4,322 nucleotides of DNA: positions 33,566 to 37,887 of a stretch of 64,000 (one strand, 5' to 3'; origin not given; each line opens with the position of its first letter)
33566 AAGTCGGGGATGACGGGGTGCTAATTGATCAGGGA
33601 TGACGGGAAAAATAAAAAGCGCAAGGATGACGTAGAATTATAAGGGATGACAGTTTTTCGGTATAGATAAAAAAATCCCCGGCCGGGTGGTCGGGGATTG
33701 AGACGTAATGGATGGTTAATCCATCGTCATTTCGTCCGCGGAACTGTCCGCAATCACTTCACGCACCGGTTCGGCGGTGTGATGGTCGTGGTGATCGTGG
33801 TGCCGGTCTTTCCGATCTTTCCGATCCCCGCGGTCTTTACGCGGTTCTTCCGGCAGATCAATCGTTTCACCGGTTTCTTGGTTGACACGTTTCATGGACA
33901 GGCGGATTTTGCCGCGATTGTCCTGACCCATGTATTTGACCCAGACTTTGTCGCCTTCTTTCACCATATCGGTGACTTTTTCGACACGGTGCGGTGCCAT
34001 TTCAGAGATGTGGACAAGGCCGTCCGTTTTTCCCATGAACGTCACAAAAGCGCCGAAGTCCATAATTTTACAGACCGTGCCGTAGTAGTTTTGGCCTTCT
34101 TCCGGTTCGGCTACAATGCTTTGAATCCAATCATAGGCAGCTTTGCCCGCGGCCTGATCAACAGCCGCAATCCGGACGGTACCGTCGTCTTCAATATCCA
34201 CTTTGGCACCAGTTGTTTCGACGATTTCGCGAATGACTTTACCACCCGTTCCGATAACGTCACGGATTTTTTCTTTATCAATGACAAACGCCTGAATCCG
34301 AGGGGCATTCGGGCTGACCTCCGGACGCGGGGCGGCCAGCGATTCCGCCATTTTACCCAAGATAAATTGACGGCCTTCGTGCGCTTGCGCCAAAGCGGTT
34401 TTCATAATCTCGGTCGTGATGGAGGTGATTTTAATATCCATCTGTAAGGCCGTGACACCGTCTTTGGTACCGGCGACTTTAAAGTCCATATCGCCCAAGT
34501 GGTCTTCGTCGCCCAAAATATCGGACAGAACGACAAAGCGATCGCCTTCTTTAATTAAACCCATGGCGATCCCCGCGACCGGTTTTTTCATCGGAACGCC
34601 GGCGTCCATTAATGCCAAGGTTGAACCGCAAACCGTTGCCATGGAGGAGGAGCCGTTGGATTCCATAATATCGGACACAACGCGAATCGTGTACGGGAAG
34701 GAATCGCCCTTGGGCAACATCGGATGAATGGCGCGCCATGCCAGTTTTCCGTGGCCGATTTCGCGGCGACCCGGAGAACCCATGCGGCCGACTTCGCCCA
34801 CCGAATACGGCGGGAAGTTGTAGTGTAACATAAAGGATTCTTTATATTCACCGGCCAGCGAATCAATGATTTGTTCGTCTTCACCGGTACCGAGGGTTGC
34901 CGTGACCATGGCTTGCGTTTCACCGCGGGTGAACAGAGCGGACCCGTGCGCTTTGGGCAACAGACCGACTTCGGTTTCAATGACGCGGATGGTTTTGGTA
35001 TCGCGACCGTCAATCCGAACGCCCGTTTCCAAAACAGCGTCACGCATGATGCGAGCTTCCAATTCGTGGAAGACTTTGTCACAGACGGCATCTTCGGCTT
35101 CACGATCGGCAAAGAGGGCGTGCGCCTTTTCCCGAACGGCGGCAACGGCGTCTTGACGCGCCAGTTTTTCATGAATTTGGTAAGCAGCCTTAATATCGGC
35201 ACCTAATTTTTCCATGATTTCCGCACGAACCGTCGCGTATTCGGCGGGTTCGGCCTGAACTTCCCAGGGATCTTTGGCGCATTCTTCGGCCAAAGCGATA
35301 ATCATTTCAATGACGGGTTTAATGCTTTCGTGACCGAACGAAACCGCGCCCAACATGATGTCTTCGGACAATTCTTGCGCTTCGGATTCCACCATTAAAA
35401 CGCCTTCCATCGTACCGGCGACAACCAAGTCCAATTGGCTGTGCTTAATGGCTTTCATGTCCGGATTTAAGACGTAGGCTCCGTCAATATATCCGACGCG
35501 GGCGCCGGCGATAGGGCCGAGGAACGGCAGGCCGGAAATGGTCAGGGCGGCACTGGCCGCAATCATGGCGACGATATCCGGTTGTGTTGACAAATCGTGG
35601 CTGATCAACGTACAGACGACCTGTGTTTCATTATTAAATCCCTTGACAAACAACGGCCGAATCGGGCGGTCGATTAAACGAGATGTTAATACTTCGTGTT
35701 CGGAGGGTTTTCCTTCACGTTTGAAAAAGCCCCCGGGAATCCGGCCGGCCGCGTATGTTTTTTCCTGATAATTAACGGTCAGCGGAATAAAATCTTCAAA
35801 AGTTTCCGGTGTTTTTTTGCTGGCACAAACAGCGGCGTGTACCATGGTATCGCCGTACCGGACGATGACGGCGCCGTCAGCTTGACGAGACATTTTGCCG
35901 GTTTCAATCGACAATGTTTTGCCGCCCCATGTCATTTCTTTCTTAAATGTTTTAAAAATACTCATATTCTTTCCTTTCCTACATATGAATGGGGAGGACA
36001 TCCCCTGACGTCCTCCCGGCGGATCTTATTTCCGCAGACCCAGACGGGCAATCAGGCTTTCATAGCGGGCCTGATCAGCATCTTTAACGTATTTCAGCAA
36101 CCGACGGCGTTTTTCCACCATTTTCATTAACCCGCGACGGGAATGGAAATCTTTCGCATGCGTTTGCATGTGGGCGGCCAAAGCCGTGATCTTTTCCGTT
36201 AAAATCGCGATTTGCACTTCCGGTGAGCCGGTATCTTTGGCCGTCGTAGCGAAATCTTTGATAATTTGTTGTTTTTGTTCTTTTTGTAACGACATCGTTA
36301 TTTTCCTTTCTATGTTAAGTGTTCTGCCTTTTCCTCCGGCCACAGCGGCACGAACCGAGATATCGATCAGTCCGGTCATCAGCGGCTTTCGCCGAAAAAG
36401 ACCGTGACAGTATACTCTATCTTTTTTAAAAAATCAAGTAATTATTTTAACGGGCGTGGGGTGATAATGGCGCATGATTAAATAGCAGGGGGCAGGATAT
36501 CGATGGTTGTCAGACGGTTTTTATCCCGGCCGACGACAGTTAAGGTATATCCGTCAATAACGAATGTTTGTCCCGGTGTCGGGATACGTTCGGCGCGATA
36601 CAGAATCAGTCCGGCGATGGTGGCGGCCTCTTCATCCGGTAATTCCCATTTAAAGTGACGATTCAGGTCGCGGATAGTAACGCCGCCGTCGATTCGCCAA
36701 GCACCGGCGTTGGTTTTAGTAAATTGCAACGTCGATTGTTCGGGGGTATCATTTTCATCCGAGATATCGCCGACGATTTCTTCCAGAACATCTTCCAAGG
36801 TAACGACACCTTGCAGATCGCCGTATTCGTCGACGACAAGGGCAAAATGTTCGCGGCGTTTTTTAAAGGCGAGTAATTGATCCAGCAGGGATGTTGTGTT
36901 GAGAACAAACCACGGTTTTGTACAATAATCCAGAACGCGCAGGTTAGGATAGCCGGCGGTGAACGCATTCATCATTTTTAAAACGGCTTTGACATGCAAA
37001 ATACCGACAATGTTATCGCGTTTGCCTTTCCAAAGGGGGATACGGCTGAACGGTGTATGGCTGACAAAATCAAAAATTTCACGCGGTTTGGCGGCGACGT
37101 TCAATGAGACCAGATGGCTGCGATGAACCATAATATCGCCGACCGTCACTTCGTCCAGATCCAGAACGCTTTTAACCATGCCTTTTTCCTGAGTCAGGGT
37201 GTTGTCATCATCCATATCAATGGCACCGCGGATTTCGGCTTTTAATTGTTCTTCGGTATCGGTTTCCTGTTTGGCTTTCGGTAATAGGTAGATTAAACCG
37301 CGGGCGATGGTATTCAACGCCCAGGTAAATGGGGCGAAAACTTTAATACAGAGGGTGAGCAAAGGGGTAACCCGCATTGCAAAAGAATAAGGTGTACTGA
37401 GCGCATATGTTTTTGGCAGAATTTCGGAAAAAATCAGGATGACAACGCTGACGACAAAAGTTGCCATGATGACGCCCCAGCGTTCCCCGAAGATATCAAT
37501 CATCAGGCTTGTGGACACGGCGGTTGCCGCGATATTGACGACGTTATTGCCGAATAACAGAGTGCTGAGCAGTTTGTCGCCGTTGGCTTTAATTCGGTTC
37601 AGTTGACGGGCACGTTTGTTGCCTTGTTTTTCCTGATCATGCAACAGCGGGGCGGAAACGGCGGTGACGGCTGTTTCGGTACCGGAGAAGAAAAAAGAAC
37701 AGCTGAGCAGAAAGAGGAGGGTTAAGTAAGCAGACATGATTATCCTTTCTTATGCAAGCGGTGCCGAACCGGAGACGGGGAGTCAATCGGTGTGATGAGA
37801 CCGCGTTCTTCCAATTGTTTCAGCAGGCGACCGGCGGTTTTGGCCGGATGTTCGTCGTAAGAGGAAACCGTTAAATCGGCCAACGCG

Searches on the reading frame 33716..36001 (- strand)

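Call 18: search_protein_families(library=pfam, proteins=[window:33716-36001:-], max_evalue=0.001)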
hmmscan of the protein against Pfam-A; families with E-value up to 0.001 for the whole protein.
window:33716-36001:- (761 aa): 5 families
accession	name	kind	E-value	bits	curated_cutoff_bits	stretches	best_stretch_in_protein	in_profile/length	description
PF01138.27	RNase_PH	-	2.2e-63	212.9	25.5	2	28-159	3-130/130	3' exoribonuclease family, domain 1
PF03725.20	RNase_PH_C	-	7.6e-23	80.7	20.8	2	162-225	1-66/67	3' exoribonuclease family, domain 2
PF03726.19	PNPase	-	8e-15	55.5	24.6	1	258-334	2-81/81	Polyribonucleotide nucleotidyltransferase, RNA binding domain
PF00575.29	S1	-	5e-14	52.9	22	1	632-704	1-74/74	S1 RNA binding domain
PF00013.35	KH_1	-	2.3e-10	40.5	21.5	1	572-627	4-65/66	KH domain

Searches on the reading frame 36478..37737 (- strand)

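Call 18: search_protein_families(library=pfam, proteins=[window:36478-37737:-], max_evalue=0.001)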
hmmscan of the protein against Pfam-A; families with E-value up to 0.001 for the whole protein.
window:36478-37737:- (419 aa): 3 families
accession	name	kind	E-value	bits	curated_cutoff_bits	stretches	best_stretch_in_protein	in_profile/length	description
PF01595.25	CNNM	-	5.3e-45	153.7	28.4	1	7-170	3-169/181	Cyclin M transmembrane N-terminal domain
PF03471.22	CorC_HlyC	-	1.7e-20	73.3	27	1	342-415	3-78/81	Transporter associated domain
PF00571.33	CBS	-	1.4e-11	45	24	1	272-322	5-56/57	CBS domain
